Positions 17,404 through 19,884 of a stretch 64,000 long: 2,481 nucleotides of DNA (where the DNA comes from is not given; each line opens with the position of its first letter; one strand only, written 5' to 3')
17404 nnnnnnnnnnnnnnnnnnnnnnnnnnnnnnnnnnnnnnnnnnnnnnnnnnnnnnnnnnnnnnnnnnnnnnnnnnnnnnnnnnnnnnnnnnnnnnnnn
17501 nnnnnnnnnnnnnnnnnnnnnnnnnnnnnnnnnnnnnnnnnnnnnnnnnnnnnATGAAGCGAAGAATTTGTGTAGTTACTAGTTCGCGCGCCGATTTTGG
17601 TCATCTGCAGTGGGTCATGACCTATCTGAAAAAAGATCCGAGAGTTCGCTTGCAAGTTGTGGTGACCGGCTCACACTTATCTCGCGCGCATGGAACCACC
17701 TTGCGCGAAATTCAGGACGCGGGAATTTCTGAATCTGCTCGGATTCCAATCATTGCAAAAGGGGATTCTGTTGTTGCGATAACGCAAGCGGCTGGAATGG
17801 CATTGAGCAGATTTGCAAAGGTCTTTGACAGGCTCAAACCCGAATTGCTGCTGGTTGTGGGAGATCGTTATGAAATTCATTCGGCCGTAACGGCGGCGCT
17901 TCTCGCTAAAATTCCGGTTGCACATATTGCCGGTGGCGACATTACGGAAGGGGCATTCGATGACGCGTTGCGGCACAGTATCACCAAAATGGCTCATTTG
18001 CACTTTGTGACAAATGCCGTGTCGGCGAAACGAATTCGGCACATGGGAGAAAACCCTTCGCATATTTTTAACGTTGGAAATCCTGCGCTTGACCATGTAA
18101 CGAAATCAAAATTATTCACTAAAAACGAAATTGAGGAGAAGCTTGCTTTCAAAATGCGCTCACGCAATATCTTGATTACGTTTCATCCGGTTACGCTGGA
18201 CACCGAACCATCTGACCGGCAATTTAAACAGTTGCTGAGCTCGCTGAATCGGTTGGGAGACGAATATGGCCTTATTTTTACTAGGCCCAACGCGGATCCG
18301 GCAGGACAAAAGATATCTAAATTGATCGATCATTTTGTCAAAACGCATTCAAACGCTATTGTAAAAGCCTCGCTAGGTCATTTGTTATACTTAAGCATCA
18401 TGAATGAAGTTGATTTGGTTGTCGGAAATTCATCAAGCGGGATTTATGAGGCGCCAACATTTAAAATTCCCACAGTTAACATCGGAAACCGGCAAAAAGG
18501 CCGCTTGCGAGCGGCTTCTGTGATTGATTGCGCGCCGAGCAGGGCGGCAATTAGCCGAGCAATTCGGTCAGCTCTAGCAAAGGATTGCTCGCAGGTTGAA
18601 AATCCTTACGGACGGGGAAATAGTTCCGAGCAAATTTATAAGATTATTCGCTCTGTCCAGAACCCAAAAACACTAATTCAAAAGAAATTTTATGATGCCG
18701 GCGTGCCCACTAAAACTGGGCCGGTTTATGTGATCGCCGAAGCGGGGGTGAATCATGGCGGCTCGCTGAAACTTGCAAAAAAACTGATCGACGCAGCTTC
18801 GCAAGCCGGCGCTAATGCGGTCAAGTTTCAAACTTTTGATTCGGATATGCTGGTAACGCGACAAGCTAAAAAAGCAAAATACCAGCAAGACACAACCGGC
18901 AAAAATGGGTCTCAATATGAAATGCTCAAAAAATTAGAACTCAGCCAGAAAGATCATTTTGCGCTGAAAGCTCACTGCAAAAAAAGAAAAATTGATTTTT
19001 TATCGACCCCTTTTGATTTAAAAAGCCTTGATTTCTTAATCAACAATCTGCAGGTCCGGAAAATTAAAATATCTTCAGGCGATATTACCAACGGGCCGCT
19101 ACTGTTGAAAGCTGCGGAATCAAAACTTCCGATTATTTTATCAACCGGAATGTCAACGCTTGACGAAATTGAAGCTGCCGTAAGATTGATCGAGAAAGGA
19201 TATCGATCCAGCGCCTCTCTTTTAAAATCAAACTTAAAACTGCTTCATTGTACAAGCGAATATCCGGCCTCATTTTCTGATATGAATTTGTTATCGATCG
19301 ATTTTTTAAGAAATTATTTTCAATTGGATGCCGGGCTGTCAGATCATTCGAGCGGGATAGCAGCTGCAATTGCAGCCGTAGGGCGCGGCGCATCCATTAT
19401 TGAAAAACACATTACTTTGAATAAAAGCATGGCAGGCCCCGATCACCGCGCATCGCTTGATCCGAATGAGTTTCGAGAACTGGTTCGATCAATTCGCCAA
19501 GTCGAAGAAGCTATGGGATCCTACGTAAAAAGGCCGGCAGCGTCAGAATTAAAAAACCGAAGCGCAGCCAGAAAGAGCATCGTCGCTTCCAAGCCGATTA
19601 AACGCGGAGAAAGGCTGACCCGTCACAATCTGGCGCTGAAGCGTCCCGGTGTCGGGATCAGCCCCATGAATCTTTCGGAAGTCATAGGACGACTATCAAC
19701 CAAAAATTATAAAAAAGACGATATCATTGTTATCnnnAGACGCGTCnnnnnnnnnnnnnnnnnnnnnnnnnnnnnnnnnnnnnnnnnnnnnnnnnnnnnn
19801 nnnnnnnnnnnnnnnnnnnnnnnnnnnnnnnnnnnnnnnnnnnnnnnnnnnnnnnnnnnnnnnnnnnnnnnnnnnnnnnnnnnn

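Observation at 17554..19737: NeuC-like 2-epimerase fused to NeuB-like synthase in a single 727-aa polypeptide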

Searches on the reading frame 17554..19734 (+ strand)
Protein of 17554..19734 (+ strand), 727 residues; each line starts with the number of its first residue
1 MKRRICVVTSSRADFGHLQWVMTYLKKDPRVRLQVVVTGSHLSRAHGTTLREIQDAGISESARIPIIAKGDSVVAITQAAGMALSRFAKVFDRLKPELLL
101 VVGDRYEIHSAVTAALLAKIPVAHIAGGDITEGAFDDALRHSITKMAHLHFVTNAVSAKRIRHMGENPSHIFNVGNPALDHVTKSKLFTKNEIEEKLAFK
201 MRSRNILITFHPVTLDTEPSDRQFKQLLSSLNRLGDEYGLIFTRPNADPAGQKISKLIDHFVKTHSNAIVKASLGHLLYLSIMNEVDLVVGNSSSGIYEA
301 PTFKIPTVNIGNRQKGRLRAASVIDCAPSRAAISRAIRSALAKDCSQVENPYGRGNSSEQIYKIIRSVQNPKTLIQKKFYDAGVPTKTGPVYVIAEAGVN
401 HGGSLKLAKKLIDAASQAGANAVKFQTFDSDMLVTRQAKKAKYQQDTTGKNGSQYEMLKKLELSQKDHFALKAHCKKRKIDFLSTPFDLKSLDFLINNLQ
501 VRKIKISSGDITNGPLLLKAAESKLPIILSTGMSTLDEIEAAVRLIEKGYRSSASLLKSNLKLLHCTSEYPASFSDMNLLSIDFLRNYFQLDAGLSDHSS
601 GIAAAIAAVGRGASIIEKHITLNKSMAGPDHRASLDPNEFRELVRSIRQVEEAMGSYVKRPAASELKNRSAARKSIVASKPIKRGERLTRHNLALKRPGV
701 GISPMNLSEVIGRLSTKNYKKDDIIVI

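Call 3: search_protein_families(library=pfam, proteins=[window:17554-19734:+], max_evalue=0.01)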
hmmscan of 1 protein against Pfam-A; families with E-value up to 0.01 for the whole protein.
window:17554-19734:+ (727 aa): 3 families
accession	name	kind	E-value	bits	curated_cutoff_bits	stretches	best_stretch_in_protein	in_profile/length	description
PF03102.20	NeuB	-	2.3e-90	302.7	22.1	1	411-658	1-240/241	NeuB family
PF02350.25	Epimerase_2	-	2.3e-83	280.4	30.6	1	25-366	3-347/347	UDP-N-acetylglucosamine 2-epimerase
PF08666.17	SAF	-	2.5e-09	38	21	1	674-725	2-57/63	SAF domain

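Call 4: search_protein_families(library=ncbifam, proteins=[window:17554-19734:+], max_evalue=0.01)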
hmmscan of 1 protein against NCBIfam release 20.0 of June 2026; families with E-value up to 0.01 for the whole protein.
window:17554-19734:+ (727 aa): 5 families
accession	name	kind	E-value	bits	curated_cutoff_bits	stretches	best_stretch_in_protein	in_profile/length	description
TIGR03569.1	NeuB_NnaB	equivalog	2.5e-138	460.6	399.65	1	391-725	1-329/329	N-acetylneuraminate synthase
TIGR03568.1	NeuC_NnaA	equivalog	3.4e-130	434.1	235.9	1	3-365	1-365/365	UDP-N-acetylglucosamine 2-epimerase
TIGR03586.1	PseI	equivalog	4.9e-81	272.5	340.25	1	391-722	2-324/327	pseudaminic acid synthase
TIGR00236.1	wecB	equivalog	9.2e-28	97.4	210.15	1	5-367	3-364/366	non-hydrolyzing UDP-N-acetylglucosamine 2-epimerase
NF006421.0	PRK08673.1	subfamily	0.00088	18.6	335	0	598-656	279-335/338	3-deoxy-7-phosphoheptulonate synthase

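Call 8: find_homologous_proteins(query=window:17554-19734:+, max_evalue=1e-20)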
Query window:17554-19734:+ (727 aa): 1762 proteins with E <= 1e-20 among 8000 candidates; the best 120 are listed.
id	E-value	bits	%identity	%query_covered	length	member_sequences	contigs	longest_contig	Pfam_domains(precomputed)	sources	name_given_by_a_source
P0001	0.0e+0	1593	100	100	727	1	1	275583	PF03102.21,PF08666.18,PF02350.26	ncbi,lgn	-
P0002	1.7e-260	884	55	100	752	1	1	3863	PF03102.21,PF08666.18,PF02350.26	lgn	-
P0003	1.0e-245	836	51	100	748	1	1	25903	PF03102.21,PF08666.18,PF02350.26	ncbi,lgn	ncbi:MAG: N-acetylneuraminate synthase [Deltaproteobacteria bacterium]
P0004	1.3e-245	835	52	100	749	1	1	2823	PF03102.21,PF08666.18,PF02350.26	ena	-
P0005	2.4e-245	834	52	100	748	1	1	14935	PF03102.21,PF02350.26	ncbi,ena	-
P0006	3.7e-245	834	52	100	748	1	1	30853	PF03102.21,PF08666.18,PF02350.26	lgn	-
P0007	3.0e-243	827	52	100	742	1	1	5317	PF03102.21,PF02350.26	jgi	jgi:N-acetylneuraminate synthase/UDP-hydrolysing UDP-N-acetyl-D-glucosamine 2-epimerase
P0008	1.9e-242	825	52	100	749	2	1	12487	PF03102.21,PF08666.18,PF02350.26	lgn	-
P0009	2.6e-242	824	53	100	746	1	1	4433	PF03102.21,PF08666.18,PF02350.26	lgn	-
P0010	9.3e-241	819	51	100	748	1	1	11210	PF03102.21,PF08666.18,PF02350.26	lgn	-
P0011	2.1e-240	818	51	100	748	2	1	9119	PF03102.21,PF08666.18,PF02350.26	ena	-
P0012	4.2e-238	810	52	100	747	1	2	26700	PF03102.21,PF08666.18,PF02350.26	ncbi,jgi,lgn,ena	-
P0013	2.0e-237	808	51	100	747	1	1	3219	PF03102.21,PF08666.18,PF02350.26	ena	-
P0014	1.7e-235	802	50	100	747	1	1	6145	PF03102.21,PF02350.26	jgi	jgi:UDP-hydrolysing UDP-N-acetyl-D-glucosamine 2-epimerase/N-acetylneuraminate synthase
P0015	3.4e-234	798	50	100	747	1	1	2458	PF03102.21,PF08666.18,PF02350.26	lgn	-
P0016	6.5e-232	790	51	100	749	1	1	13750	PF03102.21,PF08666.18,PF02350.26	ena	-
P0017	9.0e-231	786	50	99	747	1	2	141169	PF03102.21,PF02350.26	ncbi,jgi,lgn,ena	-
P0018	7.3e-230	783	50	97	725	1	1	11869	PF03102.21,PF08666.18,PF02350.26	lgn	-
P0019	9.5e-230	783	51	97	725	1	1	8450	PF03102.21,PF08666.18,PF02350.26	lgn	-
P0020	6.2e-228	777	49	99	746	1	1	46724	PF03102.21,PF02350.26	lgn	-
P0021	2.8e-224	765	50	100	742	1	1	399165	PF03102.21,PF08666.18,PF02350.26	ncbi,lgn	-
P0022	5.4e-214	731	47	100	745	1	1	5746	PF03102.21,PF08666.18,PF02350.26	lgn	-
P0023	3.8e-205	702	46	100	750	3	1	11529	PF03102.21,PF02350.26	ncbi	-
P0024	1.8e-199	683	46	99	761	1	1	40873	PF03102.21,PF02350.26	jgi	jgi:N-acetylneuraminate synthase/UDP-hydrolysing UDP-N-acetyl-D-glucosamine 2-epimerase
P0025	5.2e-194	665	46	99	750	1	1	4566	PF03102.21,PF02350.26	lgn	-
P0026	6.7e-193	661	45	100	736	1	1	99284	PF03102.21,PF08666.18,PF02350.26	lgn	-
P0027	1.1e-192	660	45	99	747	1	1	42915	PF03102.21,PF08666.18,PF02350.26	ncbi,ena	-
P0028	1.9e-192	660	44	53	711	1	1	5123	PF03102.21,PF08666.18,PF02350.26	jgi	jgi:GDP/UDP-N,N'-diacetylbacillosamine 2-epimerase (hydrolysing)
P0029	1.2e-190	654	45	99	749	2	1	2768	PF03102.21,PF02350.26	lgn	-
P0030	3.0e-189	649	46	100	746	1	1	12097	PF03102.21,PF08666.18,PF02350.26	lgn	-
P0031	7.6e-189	648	44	100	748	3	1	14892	PF03102.21,PF08666.18,PF02350.26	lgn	-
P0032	1.9e-184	633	44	99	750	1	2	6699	PF03102.21,PF08666.18,PF02350.26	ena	-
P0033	1.5e-182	627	44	100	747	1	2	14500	PF03102.21,PF08666.18,PF02350.26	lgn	-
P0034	3.4e-182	626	43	99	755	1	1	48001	PF03102.21,PF02350.26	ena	-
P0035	1.2e-181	624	44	99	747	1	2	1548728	PF03102.21,PF08666.18,PF02350.26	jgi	jgi:N-acetylneuraminate synthase/UDP-hydrolysing UDP-N-acetyl-D-glucosamine 2-epimerase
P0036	6.9e-180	618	44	99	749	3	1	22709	PF03102.21,PF02350.26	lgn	-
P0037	2.4e-179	616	44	100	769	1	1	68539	PF03102.21,PF08666.18,PF02350.26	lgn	-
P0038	1.5e-178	614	44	100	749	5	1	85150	PF03102.21,PF08666.18,PF02350.26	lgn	-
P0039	6.3e-177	608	44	99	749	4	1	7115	PF03102.21,PF02350.26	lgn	-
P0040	7.1e-177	608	43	99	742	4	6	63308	PF03102.21,PF08666.18,PF02350.26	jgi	-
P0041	1.5e-173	597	42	100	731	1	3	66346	PF03102.21,PF08666.18,PF02350.26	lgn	-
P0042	8.0e-172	591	43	100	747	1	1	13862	PF03102.21,PF08666.18,PF02350.26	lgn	-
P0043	6.7e-171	588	43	100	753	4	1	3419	PF03102.21,PF08666.18,PF02350.26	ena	-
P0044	8.2e-155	535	46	46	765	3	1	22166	PF03102.21,PF08666.18,PF02350.26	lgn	-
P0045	2.8e-152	527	45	46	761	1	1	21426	PF03102.21,PF08666.18,PF02350.26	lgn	-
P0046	2.9e-151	524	45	46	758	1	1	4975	PF03102.21,PF08666.18,PF02350.26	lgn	-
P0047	3.3e-151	523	40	52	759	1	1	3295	PF03102.21,PF02350.26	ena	-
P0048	7.3e-137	476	45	46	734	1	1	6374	PF03102.21,PF08666.18,PF02350.26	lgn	-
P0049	2.7e-135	471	39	52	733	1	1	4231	PF03102.21,PF08666.18,PF02350.26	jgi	jgi:UDP-hydrolysing UDP-N-acetyl-D-glucosamine 2-epimerase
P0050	2.2e-134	468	39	52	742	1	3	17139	PF03102.21,PF02350.26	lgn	-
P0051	1.4e-133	465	46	40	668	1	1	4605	PF03102.21,PF02350.26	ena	-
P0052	6.9e-133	463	38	52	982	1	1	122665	PF03102.21,PF08666.18,PF02350.26,PF02348.26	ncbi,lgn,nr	ncbi:MAG: UDP-N-acetylglucosamine 2-epimerase [Nanoarchaeota archaeon]|nr:UDP-N-acetylglucosamine 2-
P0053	2.8e-131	457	53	52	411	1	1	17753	PF02350.26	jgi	jgi:UDP-N-acetylglucosamine 2-epimerase (non-hydrolysing)/GDP/UDP-N,N'-diacetylbacillosamine 2-epime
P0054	2.1e-129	451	52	52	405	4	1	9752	PF02350.26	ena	-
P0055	1.0e-125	439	53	52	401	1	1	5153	PF02350.26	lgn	-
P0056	1.6e-125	438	37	52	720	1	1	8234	PF03102.21,PF02350.26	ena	-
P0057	2.6e-122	428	50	52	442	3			PF02350.26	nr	nr:UDP-N-acetylglucosamine 2-epimerase [Caproiciproducens faecalis]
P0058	2.9e-122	428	50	53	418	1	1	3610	PF13579.13,PF02350.26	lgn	-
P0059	4.0e-122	427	50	52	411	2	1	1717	PF02350.26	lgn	-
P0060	3.5e-121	424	49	52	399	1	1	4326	PF02350.26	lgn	-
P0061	3.5e-121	424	49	52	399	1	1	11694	PF02350.26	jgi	-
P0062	4.8e-121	424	49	52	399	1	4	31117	PF02350.26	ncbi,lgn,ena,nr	ncbi:MAG: UDP-N-acetylglucosamine 2-epimerase [Firmicutes bacterium]|nr:UDP-N-acetylglucosamine 2-ep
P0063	4.8e-121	424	49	52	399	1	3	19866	PF02350.26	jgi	-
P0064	1.0e-120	423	50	52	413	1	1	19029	PF02350.26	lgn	-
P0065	1.8e-120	422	50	52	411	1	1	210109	PF02350.26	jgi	-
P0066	6.2e-120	420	50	53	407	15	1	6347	PF02350.26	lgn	-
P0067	4.2e-119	417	50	53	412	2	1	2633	PF02350.26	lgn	-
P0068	1.3e-118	416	50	52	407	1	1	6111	PF02350.26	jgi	jgi:UDP-hydrolysing UDP-N-acetyl-D-glucosamine 2-epimerase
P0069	1.9e-118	415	49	52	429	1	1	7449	PF02350.26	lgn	-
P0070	4.4e-118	414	39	80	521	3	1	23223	PF03102.21,PF08666.18,PF02350.26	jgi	-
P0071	9.2e-118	413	51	52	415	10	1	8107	PF02350.26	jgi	-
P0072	2.1e-117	412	49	51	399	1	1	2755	PF02350.26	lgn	-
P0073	6.2e-117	410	48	52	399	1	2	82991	PF02350.26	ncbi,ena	-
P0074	1.3e-116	409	48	52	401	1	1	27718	PF02350.26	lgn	-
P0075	2.1e-116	408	50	53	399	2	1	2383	PF02350.26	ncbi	-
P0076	2.7e-116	408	49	52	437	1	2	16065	PF02350.26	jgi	jgi:UDP-N-acetylglucosamine 2-epimerase (non-hydrolysing)/GDP/UDP-N,N'-diacetylbacillosamine 2-epime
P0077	5.3e-116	407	42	53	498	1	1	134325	PF03102.21,PF08666.18,PF02350.26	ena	-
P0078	1.1e-115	406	51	52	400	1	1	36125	PF02350.26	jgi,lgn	-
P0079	1.2e-115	406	49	52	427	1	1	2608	PF02350.26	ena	-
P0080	2.6e-115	405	53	35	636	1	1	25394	PF03102.21,PF02350.26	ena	-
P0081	2.7e-115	405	49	52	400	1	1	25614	PF02350.26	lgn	-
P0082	1.1e-114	403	50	52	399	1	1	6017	PF02350.26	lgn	-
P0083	1.6e-114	402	49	52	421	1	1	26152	PF02350.26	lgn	-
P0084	2.5e-114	401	48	52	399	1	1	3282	PF02350.26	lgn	-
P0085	3.5e-114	401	41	44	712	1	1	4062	PF03102.21,PF08666.18,PF02350.26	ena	-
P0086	9.6e-114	400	47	52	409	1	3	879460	PF02350.26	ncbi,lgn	-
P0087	1.4e-113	399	48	52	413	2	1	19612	PF02350.26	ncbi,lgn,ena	-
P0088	3.1e-113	398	48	53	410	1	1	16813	PF13579.13,PF02350.26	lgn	-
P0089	4.4e-113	397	48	52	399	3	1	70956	PF02350.26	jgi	jgi:UDP-N-acetylglucosamine 2-epimerase (non-hydrolysing)/GDP/UDP-N,N'-diacetylbacillosamine 2-epime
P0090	5.7e-113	397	48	52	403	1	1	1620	PF02350.26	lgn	-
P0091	9.2e-113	396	48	52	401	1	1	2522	PF02350.26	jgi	jgi:UDP-N-acetylglucosamine 2-epimerase (non-hydrolysing)/GDP/UDP-N,N'-diacetylbacillosamine 2-epime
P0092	1.4e-112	396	48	52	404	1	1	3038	PF02350.26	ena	-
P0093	2.9e-112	395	50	50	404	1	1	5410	PF02350.26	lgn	-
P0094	4.9e-112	394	33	52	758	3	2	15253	PF03102.21,PF02350.26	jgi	jgi:UDP-hydrolysing UDP-N-acetyl-D-glucosamine 2-epimerase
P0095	1.3e-111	393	48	52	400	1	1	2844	PF13579.13,PF02350.26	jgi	jgi:UDP-N-acetylglucosamine 2-epimerase (non-hydrolysing)/GDP/UDP-N,N'-diacetylbacillosamine 2-epime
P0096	3.9e-111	391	49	53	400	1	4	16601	PF02350.26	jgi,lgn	jgi:UDP-hydrolysing UDP-N-acetyl-D-glucosamine 2-epimerase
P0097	1.6e-110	389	49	52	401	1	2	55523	PF02350.26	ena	-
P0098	7.1e-110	387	48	52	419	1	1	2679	PF02350.26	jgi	-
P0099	1.7e-109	385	48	52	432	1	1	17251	PF02350.26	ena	-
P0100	2.1e-109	385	49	52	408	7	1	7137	PF02350.26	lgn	-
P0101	4.0e-109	384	48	52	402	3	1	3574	PF02350.26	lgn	-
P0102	4.2e-109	384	47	54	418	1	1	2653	PF02350.26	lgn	-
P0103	5.8e-109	384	47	52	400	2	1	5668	PF02350.26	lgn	-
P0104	2.6e-108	382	49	52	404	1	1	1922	PF02350.26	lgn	-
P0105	2.9e-108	381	46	52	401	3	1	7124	PF02350.26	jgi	jgi:UDP-hydrolysing UDP-N-acetyl-D-glucosamine 2-epimerase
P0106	3.6e-108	381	49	52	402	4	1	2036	PF02350.26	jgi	jgi:UDP-N-acetylglucosamine 2-epimerase (non-hydrolysing)/GDP/UDP-N,N'-diacetylbacillosamine 2-epime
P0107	1.2e-107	379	47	52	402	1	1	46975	PF02350.26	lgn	-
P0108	1.3e-107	379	47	54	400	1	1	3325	PF02350.26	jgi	-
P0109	2.3e-107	378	46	52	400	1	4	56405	PF02350.26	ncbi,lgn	-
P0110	2.3e-107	378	47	53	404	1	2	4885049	PF02350.26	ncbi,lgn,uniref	ncbi:UDP-N-acetylglucosamine 2-epimerase [Chromobacterium vaccinii]|uniref:UDP-N-acetylglucosamine 2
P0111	3.9e-107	378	47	52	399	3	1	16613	PF02350.26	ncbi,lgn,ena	-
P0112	5.7e-107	377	46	52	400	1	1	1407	PF02350.26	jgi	jgi:GDP/UDP-N,N'-diacetylbacillosamine 2-epimerase (hydrolysing)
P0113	6.8e-107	377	47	53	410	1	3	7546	PF02350.26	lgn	-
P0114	8.2e-107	377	47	54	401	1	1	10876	PF02350.26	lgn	-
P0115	1.5e-106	376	47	52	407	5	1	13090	PF02350.26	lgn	-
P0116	1.8e-106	376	48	53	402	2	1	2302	PF02350.26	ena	-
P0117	2.0e-106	375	48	52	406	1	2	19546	PF02350.26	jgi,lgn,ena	-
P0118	2.2e-106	375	44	55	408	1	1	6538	PF02350.26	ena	-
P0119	2.5e-106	375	47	52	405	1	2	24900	PF02350.26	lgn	-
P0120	3.8e-106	374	44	52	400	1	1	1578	PF02350.26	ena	-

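Call 13: list_cluster_members(proteins=[P0001, P0003, P0021, P0017, P0035, P0052, P0012, P0023, P0027, P0005])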
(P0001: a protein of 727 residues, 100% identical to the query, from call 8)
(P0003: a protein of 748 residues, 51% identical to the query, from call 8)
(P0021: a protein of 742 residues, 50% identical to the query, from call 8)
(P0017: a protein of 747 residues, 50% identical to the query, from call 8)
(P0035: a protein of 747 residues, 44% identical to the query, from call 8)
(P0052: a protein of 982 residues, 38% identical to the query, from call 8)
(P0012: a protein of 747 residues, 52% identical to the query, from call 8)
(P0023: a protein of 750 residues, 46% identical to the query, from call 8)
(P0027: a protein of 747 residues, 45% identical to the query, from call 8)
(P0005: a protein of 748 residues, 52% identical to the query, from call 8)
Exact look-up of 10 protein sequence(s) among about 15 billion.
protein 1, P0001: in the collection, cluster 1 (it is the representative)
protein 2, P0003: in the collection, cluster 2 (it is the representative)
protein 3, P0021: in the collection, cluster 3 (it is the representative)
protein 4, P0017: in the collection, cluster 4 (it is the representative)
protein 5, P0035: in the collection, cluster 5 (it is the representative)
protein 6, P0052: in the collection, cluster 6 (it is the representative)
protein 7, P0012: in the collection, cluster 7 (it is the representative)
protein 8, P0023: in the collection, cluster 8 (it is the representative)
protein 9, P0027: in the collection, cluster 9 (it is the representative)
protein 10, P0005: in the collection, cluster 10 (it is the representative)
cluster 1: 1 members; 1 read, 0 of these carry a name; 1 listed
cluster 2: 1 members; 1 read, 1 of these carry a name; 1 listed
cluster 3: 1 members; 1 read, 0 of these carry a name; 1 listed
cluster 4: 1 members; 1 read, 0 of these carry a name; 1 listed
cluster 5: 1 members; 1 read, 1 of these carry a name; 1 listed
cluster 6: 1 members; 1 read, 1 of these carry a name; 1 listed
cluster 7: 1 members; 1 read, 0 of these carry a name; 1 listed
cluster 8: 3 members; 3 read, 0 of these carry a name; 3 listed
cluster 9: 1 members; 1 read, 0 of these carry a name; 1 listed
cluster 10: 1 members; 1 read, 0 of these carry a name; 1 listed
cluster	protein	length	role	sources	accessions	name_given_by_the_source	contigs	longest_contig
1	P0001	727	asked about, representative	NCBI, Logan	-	-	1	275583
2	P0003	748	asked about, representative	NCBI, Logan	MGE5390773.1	MAG: N-acetylneuraminate synthase [Deltaproteobacteria bacterium]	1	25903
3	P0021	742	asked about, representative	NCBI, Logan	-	-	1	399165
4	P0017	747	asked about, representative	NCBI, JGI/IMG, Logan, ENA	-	-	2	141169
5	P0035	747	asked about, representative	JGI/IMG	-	N-acetylneuraminate synthase/UDP-hydrolysing UDP-N-acetyl-D-glucosamine 2-epimerase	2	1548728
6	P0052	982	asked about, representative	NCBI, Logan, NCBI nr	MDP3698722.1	MAG: UDP-N-acetylglucosamine 2-epimerase [Nanoarchaeota archaeon] | UDP-N-acetylglucosamine 2-epimerase [Nanoarchaeota archaeon]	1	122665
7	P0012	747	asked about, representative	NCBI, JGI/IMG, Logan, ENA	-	-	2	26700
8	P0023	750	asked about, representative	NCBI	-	-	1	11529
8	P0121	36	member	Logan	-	-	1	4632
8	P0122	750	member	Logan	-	-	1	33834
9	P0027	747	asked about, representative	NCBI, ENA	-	-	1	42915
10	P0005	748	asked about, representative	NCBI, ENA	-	-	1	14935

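Call 16: find_encoding_contigs(protein=P0001, flank=1000, max_places=3)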
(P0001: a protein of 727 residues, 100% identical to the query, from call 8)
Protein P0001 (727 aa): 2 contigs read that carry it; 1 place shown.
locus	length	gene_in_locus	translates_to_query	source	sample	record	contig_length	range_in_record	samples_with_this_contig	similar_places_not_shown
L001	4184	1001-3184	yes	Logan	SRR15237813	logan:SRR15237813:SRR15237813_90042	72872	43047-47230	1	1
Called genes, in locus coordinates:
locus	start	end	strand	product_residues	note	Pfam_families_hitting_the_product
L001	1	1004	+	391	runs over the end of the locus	PF01041:DegT_DnrJ_EryC1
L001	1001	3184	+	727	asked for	PF02350:Epimerase_2, PF03102:NeuB, PF08666:SAF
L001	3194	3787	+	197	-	PF17836:PglD_N, PF25084:LbH_EIF2B (weak), PF00132:Hexapep (weak)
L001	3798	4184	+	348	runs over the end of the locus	PF00571:CBS (faint), PF00483:NTP_transferase, PF12804:NTP_transf_3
